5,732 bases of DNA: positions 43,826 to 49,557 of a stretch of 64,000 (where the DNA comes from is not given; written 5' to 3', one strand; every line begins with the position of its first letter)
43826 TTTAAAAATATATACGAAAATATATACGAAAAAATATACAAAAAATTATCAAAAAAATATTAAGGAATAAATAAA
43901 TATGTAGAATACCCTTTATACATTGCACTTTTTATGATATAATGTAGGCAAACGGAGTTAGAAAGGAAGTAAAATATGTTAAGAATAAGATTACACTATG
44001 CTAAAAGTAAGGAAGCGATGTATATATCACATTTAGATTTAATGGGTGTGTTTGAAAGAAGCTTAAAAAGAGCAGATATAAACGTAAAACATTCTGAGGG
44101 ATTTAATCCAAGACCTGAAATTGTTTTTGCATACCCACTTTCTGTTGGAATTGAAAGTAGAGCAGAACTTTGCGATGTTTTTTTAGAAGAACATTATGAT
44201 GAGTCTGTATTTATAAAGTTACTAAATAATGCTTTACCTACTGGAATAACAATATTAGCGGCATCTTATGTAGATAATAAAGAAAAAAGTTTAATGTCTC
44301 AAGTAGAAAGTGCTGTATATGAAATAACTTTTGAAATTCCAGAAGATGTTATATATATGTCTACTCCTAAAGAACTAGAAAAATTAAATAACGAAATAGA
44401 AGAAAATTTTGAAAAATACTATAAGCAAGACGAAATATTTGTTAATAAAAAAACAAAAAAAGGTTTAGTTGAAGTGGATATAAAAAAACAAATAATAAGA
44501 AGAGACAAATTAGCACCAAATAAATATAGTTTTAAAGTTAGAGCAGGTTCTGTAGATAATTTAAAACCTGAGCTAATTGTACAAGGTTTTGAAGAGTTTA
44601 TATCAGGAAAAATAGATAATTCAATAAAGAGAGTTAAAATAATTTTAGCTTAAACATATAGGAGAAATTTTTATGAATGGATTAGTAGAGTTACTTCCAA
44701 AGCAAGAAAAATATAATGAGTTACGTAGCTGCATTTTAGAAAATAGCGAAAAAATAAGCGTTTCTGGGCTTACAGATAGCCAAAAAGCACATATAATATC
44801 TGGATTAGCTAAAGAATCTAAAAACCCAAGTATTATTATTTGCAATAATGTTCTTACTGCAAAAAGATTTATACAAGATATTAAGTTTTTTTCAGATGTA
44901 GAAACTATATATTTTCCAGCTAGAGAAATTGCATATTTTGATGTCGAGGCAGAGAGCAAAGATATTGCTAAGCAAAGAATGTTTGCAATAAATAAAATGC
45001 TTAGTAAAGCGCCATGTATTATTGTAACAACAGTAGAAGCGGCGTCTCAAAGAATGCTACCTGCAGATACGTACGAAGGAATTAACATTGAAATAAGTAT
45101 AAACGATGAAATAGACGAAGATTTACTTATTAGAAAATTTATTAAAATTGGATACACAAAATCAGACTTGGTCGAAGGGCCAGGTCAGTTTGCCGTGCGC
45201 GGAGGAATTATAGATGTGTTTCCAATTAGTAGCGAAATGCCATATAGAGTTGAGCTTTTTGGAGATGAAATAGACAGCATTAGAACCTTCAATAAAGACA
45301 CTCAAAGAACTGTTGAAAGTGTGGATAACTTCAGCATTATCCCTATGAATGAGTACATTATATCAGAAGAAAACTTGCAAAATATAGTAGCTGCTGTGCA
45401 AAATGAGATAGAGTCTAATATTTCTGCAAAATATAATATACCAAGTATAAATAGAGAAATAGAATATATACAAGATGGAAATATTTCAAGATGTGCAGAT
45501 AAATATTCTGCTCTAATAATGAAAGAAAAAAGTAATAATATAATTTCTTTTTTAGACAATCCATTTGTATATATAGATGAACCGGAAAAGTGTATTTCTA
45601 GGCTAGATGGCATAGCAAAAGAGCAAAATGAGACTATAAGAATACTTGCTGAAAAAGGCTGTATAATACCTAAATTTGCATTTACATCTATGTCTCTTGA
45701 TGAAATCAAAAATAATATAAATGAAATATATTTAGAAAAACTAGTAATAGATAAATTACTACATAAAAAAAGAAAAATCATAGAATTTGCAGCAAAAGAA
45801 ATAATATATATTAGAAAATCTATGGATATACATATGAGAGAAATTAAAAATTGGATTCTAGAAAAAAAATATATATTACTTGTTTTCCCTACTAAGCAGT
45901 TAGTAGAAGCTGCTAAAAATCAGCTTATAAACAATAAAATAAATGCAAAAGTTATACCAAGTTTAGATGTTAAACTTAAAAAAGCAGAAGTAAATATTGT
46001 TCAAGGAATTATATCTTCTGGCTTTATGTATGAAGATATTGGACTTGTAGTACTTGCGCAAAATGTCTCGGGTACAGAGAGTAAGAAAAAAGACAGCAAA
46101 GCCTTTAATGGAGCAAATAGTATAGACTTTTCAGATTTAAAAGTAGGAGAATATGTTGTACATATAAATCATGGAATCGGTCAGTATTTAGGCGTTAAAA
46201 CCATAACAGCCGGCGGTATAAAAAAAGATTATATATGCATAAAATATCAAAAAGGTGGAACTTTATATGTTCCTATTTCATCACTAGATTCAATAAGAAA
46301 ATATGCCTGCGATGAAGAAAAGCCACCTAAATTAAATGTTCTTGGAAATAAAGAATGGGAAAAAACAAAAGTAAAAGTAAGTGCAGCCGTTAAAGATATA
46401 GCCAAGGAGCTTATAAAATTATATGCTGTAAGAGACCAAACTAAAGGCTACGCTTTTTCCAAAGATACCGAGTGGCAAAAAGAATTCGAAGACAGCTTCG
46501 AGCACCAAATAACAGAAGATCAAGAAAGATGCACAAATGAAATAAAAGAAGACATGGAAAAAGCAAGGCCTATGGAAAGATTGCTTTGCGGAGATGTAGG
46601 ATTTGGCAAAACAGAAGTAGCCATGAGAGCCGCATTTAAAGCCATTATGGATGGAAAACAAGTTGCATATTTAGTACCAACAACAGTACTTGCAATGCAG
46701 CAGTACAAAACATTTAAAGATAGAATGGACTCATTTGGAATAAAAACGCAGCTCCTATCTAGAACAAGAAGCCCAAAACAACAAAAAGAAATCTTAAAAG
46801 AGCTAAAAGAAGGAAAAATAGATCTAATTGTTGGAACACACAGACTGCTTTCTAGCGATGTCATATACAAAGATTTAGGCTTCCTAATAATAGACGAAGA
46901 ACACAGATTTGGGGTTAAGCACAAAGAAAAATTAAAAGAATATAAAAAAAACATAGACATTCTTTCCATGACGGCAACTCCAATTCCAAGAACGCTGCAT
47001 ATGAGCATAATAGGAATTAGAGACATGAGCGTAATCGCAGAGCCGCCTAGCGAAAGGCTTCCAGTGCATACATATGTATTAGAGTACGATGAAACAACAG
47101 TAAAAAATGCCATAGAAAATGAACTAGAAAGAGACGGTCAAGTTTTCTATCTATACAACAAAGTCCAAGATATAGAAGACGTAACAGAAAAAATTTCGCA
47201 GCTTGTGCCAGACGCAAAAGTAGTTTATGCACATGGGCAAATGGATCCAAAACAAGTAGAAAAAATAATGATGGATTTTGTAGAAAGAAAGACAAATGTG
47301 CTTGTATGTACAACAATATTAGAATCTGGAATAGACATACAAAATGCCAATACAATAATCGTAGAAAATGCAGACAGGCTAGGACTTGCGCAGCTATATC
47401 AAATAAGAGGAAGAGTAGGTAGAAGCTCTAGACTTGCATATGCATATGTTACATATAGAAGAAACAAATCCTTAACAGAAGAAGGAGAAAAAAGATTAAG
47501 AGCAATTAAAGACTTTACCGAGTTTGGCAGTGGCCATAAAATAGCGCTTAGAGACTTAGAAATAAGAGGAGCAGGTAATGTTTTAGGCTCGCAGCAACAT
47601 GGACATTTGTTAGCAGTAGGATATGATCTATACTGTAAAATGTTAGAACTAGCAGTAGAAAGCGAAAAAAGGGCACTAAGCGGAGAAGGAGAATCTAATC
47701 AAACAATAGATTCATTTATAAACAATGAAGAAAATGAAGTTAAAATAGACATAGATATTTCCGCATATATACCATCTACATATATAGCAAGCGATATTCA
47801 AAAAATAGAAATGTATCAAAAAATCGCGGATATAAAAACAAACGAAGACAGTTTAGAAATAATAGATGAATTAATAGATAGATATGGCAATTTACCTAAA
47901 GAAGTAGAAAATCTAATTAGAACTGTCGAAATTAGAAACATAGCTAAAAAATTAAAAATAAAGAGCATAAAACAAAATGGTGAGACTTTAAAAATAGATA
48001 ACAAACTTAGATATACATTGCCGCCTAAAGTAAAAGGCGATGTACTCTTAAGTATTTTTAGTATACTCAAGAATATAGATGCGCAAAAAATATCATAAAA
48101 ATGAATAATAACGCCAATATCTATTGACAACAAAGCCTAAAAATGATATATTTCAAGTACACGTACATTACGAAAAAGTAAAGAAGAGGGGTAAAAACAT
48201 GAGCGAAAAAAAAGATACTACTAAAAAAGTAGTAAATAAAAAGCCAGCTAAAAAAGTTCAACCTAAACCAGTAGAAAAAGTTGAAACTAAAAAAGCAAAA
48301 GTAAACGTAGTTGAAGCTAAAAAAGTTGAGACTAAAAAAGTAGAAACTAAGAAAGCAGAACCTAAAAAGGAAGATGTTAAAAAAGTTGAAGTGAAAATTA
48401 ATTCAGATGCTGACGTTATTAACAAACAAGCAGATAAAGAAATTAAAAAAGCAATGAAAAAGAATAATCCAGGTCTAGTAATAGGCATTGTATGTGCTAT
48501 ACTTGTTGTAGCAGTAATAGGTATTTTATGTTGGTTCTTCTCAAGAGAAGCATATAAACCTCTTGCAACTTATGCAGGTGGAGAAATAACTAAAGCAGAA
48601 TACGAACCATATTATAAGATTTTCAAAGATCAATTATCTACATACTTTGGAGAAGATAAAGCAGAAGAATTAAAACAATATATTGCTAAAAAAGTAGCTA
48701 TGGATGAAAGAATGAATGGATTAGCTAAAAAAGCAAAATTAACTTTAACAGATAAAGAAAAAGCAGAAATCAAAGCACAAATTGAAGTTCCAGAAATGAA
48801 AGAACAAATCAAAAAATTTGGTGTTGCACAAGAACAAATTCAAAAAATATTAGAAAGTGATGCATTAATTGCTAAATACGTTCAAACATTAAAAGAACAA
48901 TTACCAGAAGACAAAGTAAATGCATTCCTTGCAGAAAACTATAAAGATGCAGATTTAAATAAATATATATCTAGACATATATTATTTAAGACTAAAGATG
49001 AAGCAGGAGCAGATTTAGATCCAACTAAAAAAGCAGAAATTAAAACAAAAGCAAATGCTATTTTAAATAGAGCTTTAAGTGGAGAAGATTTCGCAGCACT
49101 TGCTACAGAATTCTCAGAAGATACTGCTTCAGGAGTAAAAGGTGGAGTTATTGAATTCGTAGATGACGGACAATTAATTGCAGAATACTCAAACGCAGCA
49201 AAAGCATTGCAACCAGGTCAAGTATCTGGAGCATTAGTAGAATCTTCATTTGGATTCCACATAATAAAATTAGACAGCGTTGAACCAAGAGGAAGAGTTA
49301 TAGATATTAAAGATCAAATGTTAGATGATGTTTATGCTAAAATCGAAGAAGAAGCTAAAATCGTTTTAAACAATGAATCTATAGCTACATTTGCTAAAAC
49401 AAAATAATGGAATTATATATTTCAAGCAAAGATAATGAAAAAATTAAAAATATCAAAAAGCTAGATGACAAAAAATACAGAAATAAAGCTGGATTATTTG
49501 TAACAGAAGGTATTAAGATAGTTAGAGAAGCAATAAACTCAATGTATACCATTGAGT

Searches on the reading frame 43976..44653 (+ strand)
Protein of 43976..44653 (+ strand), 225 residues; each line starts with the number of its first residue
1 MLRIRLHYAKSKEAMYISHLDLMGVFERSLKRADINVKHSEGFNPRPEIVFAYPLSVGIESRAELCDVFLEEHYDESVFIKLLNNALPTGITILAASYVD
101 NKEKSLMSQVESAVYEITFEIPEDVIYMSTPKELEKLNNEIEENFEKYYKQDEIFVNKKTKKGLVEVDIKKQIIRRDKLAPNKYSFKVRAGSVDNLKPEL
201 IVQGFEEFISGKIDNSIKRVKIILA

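Call 27: search_protein_families(library=pfam, proteins=[window:43976-44653:+], max_evalue=0.001)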
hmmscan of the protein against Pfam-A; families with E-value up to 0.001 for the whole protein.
window:43976-44653:+ (225 aa): 1 family
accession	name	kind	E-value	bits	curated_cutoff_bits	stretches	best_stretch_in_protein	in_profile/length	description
PF10105.14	DUF2344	-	7.9e-52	176.1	23.8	1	3-198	1-176/176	Uncharacterized protein conserved in bacteria (DUF2344)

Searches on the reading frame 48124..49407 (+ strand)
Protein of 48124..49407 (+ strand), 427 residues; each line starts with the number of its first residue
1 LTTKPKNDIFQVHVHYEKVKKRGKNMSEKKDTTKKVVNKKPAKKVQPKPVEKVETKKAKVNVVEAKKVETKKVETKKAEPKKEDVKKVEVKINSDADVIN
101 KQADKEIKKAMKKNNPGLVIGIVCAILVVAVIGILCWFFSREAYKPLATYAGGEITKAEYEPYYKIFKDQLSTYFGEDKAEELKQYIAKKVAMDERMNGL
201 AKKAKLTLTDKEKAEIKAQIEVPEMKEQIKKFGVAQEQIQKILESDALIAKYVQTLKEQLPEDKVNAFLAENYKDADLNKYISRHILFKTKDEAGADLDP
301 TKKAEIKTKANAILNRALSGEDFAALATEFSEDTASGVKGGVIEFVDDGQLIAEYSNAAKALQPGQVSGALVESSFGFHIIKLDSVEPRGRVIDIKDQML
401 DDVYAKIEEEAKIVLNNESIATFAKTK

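Call 4: search_protein_families(library=pfam, proteins=[window:48124-49407:+], max_evalue=0.01)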
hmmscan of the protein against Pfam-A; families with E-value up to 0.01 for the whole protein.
window:48124-49407:+ (427 aa): 4 families
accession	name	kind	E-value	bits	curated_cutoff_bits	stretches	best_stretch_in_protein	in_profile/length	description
PF00639.27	Rotamase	-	2.4e-22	80.1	21.7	1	285-384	1-96/97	PPIC-type PPIASE domain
PF13616.12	Rotamase_3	-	6.1e-21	75.6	22.5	1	283-384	18-113/116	PPIC-type PPIASE domain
PF13623.11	SurA_N_2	-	3.5e-06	27.4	28.5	1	111-229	4-129/145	SurA-like N-terminal domain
PF13624.11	SurA_N_3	-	1.1e-05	25.8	27.2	1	110-259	4-155/162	SurA-like N-terminal domain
